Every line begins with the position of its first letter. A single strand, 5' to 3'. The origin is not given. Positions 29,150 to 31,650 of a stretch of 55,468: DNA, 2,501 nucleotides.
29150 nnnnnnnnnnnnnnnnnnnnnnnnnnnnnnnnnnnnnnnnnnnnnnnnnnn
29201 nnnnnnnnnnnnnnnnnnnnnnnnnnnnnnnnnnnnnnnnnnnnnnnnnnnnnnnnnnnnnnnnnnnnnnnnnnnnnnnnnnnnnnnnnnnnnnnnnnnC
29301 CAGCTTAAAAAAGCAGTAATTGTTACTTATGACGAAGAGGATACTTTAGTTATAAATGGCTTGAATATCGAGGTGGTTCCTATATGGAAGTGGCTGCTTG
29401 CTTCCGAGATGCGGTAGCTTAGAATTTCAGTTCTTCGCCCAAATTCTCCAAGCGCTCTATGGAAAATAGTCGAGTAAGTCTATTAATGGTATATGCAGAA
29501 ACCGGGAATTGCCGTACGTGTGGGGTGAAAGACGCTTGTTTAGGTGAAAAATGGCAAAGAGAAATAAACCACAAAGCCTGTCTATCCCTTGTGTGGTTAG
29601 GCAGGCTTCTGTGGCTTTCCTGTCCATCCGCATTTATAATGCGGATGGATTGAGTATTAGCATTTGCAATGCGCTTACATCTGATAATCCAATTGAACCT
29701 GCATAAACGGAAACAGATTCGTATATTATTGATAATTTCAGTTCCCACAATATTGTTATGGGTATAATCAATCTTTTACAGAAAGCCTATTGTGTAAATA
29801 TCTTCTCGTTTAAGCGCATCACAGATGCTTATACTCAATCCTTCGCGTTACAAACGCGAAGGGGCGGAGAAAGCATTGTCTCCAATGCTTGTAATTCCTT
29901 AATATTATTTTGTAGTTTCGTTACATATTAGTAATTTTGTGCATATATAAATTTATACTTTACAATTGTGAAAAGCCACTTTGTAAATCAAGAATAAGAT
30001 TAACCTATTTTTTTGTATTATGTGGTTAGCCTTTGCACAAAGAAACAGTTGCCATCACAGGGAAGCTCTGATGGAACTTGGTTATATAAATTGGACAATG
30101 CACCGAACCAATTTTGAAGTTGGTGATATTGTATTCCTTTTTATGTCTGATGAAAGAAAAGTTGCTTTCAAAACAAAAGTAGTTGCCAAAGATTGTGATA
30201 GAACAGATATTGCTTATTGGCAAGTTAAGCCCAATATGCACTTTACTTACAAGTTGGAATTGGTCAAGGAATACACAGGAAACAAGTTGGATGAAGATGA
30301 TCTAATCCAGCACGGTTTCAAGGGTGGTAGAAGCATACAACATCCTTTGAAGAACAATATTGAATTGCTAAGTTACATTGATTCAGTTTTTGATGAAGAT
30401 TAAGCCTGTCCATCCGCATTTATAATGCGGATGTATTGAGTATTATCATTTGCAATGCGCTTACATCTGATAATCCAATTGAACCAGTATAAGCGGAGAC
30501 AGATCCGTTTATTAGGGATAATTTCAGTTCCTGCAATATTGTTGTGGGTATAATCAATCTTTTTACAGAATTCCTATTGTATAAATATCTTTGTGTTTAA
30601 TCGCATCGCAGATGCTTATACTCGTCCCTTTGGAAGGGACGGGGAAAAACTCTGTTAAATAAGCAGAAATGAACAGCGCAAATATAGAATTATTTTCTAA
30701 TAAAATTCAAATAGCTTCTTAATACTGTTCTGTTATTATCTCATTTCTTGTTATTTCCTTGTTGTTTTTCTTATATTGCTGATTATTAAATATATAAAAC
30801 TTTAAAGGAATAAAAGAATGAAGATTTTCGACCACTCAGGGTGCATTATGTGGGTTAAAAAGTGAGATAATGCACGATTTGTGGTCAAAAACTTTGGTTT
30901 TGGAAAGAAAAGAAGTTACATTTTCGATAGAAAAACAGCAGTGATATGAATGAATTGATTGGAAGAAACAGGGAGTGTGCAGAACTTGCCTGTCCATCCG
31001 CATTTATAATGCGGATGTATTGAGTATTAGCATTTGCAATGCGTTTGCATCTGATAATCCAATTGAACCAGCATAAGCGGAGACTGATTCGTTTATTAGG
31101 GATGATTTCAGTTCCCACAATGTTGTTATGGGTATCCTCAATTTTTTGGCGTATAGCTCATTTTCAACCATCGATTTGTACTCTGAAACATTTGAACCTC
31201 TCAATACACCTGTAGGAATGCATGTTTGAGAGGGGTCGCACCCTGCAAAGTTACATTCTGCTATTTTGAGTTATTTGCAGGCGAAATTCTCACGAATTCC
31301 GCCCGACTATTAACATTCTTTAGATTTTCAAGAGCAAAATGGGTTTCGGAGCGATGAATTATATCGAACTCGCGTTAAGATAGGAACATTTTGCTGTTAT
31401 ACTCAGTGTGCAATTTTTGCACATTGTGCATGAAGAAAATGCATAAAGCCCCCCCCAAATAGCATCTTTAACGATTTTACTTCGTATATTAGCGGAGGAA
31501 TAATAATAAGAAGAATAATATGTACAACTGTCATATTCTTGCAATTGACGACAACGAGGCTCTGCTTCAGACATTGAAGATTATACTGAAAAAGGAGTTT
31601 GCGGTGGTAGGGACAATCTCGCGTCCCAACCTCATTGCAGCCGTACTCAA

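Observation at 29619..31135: Three copies of a sharply bounded ~147-nt structured repeat forming a cassette-like array (candidate novel ncRNA or recombination element)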

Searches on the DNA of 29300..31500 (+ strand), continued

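Call 51: search_with_rna_model(model_id=R1, sources=[window, L024, L025, L026, L027, L028, L030, L031, L032, L033, L035, L037, L038, L039, L040, L043, L045, L009, L010, L012, L013, L016, L018, L014, L004, L003], max_evalue=1)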
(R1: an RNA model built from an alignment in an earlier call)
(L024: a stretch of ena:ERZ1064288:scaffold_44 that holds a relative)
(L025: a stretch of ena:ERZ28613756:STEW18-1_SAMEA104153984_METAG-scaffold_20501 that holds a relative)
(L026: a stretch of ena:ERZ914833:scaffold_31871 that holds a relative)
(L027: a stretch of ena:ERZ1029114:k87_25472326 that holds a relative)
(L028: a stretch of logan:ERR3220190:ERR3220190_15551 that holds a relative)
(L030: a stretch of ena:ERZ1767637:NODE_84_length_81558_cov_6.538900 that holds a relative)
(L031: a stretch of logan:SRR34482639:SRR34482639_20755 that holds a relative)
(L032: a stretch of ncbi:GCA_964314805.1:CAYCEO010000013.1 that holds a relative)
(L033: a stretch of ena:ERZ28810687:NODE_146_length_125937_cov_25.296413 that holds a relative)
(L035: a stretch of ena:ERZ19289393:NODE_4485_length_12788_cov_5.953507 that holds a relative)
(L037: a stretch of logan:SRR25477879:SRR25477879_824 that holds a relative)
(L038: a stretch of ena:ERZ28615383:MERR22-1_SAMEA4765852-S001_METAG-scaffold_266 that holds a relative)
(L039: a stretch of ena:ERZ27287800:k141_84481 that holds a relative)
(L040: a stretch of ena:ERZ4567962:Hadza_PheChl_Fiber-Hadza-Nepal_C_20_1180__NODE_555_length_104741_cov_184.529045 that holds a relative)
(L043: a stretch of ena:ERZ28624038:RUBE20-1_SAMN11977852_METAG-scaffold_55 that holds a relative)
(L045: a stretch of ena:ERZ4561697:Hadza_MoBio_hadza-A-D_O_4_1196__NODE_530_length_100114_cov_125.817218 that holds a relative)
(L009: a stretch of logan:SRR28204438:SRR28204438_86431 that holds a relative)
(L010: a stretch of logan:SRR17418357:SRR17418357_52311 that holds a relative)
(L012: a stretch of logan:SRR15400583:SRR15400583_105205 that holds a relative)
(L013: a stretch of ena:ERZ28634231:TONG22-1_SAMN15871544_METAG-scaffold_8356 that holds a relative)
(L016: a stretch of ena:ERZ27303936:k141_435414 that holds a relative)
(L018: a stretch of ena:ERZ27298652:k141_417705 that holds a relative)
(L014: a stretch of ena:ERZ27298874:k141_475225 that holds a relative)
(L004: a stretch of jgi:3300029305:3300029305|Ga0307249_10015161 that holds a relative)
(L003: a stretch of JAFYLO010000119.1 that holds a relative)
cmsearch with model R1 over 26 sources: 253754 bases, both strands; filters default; matches with E-value up to 1: 36.
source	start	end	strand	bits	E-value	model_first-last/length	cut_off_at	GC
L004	9361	9610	+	306.4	1.9e-109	1-251/251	no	0.4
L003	5614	5864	+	304.4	1.1e-108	1-251/251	no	0.4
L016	4896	5145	+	303.3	2.5e-108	1-251/251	no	0.41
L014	738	988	+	303.2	2.8e-108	1-251/251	no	0.4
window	29619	29868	+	298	2.1e-106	1-251/251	no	0.38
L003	6316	6566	+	297.8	2.7e-106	1-251/251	no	0.38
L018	3564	3813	+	296.6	7e-106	1-251/251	no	0.39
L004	7472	7721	+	296.3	9.2e-106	1-251/251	no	0.41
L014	3982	4232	+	295.4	2e-105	1-251/251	no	0.39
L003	1606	1855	+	293.6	8.4e-105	1-251/251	no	0.41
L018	568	817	+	292.4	2.4e-104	1-251/251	no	0.4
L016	3932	4177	+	262.9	1.2e-93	1-251/251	no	0.41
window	30405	30643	+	249.6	8.6e-89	1-251/251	no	0.38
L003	3442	3679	+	247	7.7e-88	1-251/251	no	0.41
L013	3813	4050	+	238.5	9.4e-85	1-251/251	no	0.4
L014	2986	3258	+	117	1.4e-40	1-251/251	no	0.42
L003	5614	5864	-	83.6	1.9e-28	1-251/251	no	0.4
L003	1606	1855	-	83.2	2.7e-28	1-251/251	no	0.41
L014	738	988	-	82.5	4.8e-28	1-251/251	no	0.4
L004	9361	9610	-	81.7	9.7e-28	1-251/251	no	0.4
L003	6316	6566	-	80.8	2.1e-27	1-251/251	no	0.38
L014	3982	4232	-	79.3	7.3e-27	1-251/251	no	0.39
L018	3564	3813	-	77.5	3.3e-26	1-251/251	no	0.39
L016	4896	5145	-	77.4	3.5e-26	1-251/251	no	0.41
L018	568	817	-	76.6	7.1e-26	1-251/251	no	0.4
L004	7472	7721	-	70.8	8.7e-24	1-251/251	no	0.41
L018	1751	2004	+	69.4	2.8e-23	1-251/251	no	0.49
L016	3932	4177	-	58.2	3.4e-19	1-251/251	no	0.41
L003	3442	3679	-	47.9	1.8e-15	1-251/251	no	0.41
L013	3813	4050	-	44.2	4.1e-14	1-251/251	no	0.4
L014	3108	3258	-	24.5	5.9e-07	1-251/251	no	0.4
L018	1757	1778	-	12.7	0.012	7-29/251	no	0.45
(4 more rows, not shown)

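Call 59: search_dna_similar(query=window:29619-29868:+, collection=phages, mode=distant, max_evalue=0.01)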
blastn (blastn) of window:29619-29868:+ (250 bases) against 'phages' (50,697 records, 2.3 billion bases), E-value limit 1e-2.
No match.

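Call 65: search_with_rna_model(model_id=R1, sources=[L051, L052, L053, L054, L055, L056, L057, L046, L047], max_evalue=1)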
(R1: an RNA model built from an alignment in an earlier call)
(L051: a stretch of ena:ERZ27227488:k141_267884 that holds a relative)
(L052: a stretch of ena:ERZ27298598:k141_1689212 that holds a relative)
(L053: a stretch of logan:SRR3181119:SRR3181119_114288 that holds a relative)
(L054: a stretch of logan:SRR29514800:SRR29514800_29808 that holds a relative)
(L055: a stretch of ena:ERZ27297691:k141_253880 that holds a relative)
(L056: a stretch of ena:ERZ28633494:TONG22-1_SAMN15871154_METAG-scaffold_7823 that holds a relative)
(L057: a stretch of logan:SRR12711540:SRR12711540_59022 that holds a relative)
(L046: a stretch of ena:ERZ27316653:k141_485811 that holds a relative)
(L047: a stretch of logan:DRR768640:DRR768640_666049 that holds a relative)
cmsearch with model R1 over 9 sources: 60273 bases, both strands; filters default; matches with E-value up to 1: 0.
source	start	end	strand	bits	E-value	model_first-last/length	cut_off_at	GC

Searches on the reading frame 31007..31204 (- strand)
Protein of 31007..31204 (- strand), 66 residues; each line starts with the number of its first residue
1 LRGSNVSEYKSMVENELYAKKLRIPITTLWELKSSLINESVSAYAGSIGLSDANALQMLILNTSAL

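Call 10: search_protein_families(library=pfam, proteins=[window:31007-31204:-], max_evalue=0.1)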
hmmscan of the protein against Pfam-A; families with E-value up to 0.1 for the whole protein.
window:31007-31204:- (66 aa): 0 families

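Call 76: search_protein_representatives(protein=window:31007-31204:-)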
Query: 66 residues. Proteins with E-value up to 0.001 (for the whole library): 1; up to 1e-10: 0; up to 1e-30: 0. The best 1 are listed.
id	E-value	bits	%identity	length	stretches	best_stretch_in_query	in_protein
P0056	2.5e-10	55.8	38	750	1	12-37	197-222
